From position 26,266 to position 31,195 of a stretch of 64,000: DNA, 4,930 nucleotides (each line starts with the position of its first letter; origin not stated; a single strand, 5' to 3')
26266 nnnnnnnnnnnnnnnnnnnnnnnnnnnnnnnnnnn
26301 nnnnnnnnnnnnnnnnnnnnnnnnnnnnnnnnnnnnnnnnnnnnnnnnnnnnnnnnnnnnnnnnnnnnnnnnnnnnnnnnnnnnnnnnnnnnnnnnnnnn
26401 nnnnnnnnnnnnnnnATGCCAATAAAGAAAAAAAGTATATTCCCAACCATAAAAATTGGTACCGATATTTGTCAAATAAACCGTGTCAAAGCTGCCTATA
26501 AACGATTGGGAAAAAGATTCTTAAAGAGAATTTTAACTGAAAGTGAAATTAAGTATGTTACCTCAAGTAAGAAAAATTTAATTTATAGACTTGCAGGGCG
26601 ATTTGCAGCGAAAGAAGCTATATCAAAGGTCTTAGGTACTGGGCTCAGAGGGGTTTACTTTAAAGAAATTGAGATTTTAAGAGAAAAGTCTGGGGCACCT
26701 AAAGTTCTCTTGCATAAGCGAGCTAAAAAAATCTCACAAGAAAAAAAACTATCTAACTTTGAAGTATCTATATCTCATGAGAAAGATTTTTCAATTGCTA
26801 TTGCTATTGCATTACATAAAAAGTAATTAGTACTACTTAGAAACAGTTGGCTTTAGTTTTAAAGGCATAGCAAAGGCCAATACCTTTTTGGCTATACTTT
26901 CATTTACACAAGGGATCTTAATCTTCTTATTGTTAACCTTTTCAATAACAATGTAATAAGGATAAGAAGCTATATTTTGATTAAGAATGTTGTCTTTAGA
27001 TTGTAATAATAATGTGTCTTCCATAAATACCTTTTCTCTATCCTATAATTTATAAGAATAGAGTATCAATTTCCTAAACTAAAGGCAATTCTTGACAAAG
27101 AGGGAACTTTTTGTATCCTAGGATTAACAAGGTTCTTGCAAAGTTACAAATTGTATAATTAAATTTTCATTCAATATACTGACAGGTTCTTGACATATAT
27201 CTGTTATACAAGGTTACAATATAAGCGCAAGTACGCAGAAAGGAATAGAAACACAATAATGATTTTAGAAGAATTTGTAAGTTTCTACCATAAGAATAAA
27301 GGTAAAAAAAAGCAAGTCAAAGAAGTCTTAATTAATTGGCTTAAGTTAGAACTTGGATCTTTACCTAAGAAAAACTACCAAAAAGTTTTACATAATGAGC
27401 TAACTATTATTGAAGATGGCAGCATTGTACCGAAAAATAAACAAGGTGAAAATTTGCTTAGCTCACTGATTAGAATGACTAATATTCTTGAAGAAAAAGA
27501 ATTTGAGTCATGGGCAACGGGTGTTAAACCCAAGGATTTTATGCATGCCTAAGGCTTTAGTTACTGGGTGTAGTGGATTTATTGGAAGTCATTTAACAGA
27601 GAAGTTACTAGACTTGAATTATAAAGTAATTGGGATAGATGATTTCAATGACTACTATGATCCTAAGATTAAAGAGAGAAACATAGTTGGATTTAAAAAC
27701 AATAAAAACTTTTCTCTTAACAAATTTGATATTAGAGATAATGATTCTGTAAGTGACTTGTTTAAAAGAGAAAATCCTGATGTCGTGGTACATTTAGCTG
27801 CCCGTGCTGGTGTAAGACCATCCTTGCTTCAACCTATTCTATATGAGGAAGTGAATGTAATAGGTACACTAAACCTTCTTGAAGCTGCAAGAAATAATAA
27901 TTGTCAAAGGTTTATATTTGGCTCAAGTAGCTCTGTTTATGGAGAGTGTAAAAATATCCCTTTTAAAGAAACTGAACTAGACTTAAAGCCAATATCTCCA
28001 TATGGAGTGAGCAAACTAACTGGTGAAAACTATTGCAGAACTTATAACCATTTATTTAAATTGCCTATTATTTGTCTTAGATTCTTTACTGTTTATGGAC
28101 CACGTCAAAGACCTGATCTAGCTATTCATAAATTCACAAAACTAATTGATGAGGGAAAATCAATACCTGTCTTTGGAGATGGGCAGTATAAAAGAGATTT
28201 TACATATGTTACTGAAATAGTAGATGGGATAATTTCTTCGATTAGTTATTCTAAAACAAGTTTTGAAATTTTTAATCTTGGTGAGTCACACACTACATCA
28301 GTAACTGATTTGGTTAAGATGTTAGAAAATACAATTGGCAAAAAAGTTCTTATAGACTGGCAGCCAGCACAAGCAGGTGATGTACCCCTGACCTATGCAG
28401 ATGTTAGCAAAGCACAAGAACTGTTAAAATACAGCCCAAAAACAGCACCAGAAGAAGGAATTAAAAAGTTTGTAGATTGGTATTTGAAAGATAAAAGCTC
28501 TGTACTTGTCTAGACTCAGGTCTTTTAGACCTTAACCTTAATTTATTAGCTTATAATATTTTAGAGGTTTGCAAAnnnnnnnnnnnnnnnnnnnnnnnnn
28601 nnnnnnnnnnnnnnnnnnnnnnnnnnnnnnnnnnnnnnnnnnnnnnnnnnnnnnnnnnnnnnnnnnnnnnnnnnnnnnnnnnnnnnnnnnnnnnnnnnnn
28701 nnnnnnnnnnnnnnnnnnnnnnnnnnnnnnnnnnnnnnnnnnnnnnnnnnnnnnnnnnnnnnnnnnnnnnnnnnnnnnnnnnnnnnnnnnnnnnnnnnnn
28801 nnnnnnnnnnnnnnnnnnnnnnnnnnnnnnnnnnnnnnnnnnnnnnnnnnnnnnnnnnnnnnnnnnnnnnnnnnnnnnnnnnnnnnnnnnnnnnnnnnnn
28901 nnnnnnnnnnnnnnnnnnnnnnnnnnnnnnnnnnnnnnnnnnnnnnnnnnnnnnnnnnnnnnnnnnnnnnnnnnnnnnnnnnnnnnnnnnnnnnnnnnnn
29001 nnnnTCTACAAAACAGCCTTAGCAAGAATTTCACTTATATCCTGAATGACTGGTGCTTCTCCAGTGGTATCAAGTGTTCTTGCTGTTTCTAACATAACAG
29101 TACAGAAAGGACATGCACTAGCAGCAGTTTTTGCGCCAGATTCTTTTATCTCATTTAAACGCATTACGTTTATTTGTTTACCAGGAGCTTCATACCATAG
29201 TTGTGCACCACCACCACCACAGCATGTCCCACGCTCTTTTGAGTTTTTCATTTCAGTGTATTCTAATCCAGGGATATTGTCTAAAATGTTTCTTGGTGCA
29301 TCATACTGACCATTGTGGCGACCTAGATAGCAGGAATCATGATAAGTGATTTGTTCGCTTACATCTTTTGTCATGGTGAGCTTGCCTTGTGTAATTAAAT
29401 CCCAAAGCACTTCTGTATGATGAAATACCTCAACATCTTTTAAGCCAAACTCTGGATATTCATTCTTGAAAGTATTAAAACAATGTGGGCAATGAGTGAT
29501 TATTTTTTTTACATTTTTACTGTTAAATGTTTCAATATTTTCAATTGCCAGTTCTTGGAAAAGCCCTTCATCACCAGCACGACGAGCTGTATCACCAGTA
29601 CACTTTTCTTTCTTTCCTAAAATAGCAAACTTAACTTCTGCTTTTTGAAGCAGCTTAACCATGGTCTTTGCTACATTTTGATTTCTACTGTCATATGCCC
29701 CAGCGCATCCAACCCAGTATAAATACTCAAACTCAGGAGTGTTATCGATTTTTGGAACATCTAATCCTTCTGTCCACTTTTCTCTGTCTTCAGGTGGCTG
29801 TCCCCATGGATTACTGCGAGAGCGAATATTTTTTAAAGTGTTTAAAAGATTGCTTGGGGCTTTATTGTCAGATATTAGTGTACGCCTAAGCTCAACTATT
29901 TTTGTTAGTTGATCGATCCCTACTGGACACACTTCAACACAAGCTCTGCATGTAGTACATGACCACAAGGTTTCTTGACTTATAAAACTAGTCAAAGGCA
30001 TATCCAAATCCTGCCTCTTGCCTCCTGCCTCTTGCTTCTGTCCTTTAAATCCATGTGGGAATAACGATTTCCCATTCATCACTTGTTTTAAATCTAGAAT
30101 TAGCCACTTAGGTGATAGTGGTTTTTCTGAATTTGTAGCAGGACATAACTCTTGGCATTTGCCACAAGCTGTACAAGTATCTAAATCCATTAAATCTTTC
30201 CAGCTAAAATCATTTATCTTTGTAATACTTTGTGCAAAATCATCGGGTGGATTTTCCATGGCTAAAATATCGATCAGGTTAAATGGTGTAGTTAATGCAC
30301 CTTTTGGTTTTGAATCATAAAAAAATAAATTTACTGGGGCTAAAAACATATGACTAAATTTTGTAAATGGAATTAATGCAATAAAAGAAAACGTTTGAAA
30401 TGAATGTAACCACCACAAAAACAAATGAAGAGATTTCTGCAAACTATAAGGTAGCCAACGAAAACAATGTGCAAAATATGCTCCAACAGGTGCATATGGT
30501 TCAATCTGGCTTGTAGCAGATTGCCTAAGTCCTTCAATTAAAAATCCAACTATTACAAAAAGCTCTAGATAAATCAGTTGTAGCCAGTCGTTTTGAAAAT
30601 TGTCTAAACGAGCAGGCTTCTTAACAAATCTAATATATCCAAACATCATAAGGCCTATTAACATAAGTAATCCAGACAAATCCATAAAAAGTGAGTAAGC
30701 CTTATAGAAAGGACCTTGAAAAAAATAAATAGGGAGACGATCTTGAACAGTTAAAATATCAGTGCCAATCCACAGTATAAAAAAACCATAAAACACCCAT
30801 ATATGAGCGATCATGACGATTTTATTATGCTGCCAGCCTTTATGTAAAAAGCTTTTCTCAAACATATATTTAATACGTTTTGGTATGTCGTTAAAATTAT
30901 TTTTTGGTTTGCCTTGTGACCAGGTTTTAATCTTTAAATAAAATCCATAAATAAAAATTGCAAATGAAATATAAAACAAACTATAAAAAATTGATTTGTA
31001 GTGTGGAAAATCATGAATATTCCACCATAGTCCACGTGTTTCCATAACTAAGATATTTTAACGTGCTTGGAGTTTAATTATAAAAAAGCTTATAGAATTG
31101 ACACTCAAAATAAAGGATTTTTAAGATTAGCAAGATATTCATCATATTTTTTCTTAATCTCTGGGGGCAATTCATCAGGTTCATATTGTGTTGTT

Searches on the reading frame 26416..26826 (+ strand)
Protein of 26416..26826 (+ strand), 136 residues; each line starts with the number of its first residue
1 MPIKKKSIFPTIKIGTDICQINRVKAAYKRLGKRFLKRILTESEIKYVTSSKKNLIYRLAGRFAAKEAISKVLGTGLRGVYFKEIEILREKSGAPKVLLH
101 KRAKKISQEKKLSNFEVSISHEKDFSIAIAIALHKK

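Call 76: find_encoding_contigs(protein=window:26416-26826:+, flank=10000, max_places=10)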
Protein window:26416-26826:+ (136 aa): 5 contigs read that carry it; 5 places shown.
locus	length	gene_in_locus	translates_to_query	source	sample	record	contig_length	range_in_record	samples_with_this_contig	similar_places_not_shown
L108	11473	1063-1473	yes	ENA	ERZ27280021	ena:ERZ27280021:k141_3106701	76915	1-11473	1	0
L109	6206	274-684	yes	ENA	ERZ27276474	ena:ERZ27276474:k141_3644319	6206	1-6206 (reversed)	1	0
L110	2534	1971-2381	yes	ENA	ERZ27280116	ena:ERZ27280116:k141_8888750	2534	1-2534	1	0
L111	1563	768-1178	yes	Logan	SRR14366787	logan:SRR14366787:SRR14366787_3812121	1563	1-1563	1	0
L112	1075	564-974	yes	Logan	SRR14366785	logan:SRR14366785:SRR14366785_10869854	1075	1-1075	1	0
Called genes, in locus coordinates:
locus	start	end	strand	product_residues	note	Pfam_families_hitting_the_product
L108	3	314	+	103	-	?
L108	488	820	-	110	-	-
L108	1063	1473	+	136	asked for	PF01648:ACPS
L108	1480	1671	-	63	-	-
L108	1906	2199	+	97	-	-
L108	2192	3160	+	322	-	PF01073:3Beta_HSD, PF01370:Epimerase, PF02719:Polysacc_synt_2, PF04321:RmlD_sub_bind, PF13460:NAD_binding_10 (faint), PF16363:GDP_Man_Dehyd, PF07993:NAD_binding_4 (weak)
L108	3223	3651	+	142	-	PF00583:Acetyltransf_1, PF13673:Acetyltransf_10, PF13508:Acetyltransf_7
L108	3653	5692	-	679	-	PF02665:Nitrate_red_gam, PF12838:Fer4_7 (faint), PF13484:Fer4_16 (faint), PF12797:Fer4_2 (weak), PF13183:Fer4_8, PF13187:Fer4_9, PF13237:Fer4_10, PF02754:CCG, +2 more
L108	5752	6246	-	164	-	-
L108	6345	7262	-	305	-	-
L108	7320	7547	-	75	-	-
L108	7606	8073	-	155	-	PF01220:DHquinase_II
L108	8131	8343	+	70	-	-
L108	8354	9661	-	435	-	-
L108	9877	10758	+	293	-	PF00795:CN_hydrolase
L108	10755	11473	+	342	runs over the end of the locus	PF04371:PAD_porph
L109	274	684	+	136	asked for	PF01648:ACPS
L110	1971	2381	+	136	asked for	PF01648:ACPS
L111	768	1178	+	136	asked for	PF01648:ACPS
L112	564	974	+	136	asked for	PF01648:ACPS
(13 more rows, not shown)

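Call 78: search_protein_families(library=pfam, proteins=[L108:3-314:+], max_evalue=0.01)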
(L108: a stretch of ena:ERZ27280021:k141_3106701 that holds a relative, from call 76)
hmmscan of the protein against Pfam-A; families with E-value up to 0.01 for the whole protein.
L108:3-314:+ (103 aa): 0 families

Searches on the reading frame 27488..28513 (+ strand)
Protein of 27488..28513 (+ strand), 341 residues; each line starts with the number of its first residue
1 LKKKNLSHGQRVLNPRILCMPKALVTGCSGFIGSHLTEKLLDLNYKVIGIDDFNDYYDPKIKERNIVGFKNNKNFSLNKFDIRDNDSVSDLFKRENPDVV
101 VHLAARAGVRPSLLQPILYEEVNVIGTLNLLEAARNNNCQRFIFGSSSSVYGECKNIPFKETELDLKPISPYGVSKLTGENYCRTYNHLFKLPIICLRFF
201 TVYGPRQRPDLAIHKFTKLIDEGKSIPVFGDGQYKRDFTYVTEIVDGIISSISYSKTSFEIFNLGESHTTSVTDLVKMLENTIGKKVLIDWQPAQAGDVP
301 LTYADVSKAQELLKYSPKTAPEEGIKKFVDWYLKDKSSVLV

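Call 67: search_protein_families(library=ncbifam, proteins=[window:27488-28513:+], max_evalue=0.00001)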
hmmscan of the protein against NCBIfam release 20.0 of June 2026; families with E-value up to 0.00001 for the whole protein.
window:27488-28513:+ (341 aa): 24 families
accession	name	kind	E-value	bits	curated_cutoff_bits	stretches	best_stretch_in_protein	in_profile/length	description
TIGR01179.1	galE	equivalog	2.9e-54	184.1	262.3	1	23-334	2-327/332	UDP-glucose 4-epimerase GalE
TIGR01181.1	dTDP_gluc_dehyt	equivalog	2.9e-53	181.1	365.1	1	23-338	2-317/321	dTDP-glucose 4,6-dehydratase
TIGR04180.1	EDH_00030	hypoth_equivalog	3.9e-50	170.6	475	1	24-319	2-296/297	NAD-dependent 4,6-dehydratase LegB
NF011728.1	PRK15181.1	equivalog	9.5e-42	143.2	760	1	18-338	13-343/348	Vi polysaccharide biosynthesis UDP-N-acetylglucosaminuronic acid C-4 epimerase TviC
NF007956.0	PRK10675.1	subfamily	1.5e-40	139.4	394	2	23-203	3-181/338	UDP-glucose 4-epimerase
TIGR02197.1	heptose_epim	equivalog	1.4e-33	116.4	274.6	1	24-334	2-315/316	ADP-glyceromanno-heptose 6-epimerase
NF007490.0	PRK10084.1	subfamily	1.7e-31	109.5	649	1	22-337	2-339/361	dTDP-glucose 4,6-dehydratase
NF007582.0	PRK10217.1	equivalog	2.6e-31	109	698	1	20-337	1-336/355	dTDP-glucose 4,6-dehydratase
TIGR01472.1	gmd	equivalog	5.2e-25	88.4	415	1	22-292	2-275/342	GDP-mannose 4,6-dehydratase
TIGR02622.1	CDP_4_6_dhtase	equivalog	7.4e-25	87.8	278.45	1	22-190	6-172/352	CDP-glucose 4,6-dehydratase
NF047922.1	GDPFucSynFcl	equivalog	1.6e-22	80.4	500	1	78-337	35-306/308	GDP-L-fucose synthase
TIGR01214.1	rmlD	equivalog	1.5e-16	60.4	224.05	1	23-287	2-230/285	dTDP-4-dehydrorhamnose reductase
NF008872.0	PRK11908.1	equivalog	1.1e-15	57.6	294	1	21-283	2-271/349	bifunctional UDP-4-keto-pentose/UDP-xylose synthase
NF043036.1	ErythonDh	equivalog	5.2e-15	55.5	325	1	22-203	2-180/321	D-erythronate dehydrogenase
NF008360.0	PRK11150.1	equivalog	2e-14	53.6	452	1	141-278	110-249/310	ADP-glyceromanno-heptose 6-epimerase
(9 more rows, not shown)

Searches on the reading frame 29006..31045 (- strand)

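Call 12: search_protein_families(library=pfam, proteins=[window:29006-31045:-], max_evalue=0.001)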
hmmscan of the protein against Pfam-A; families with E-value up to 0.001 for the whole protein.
window:29006-31045:- (679 aa): 11 families
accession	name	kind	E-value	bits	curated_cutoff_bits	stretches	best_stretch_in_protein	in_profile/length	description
PF02754.22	CCG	-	1.6e-35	121.5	20.6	2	566-652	1-84/85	Cysteine-rich domain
PF13187.11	Fer4_9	-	3.9e-10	40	27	1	291-376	2-50/52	4Fe-4S dicluster domain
PF12838.12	Fer4_7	-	1.4e-09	38.7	27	0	360-377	35-52/52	4Fe-4S dicluster domain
PF13183.11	Fer4_8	-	7.8e-09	36.4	27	1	288-377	2-68/68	4Fe-4S dicluster domain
PF13237.11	Fer4_10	-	8.2e-08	32.5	25.5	1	286-374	4-53/53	4Fe-4S dicluster domain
PF02665.19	Nitrate_red_gam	-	1e-07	32.3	22.9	1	123-241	93-207/217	Nitrate reductase gamma subunit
PF13484.11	Fer4_16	-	1.1e-06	29.7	30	0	363-384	2-24/66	4Fe-4S double cluster binding domain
PF12797.12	Fer4_2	-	1.6e-06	28.1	24.5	1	282-303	1-22/22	4Fe-4S binding domain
PF14697.11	Fer4_21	-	2.8e-06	27.8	35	0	362-375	40-53/59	4Fe-4S dicluster domain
PF13534.11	Fer4_17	-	1.6e-05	25.8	22.2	0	358-378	41-61/61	4Fe-4S dicluster domain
PF13746.11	Fer4_18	-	3.2e-05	24.5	27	0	355-378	53-76/114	4Fe-4S dicluster domain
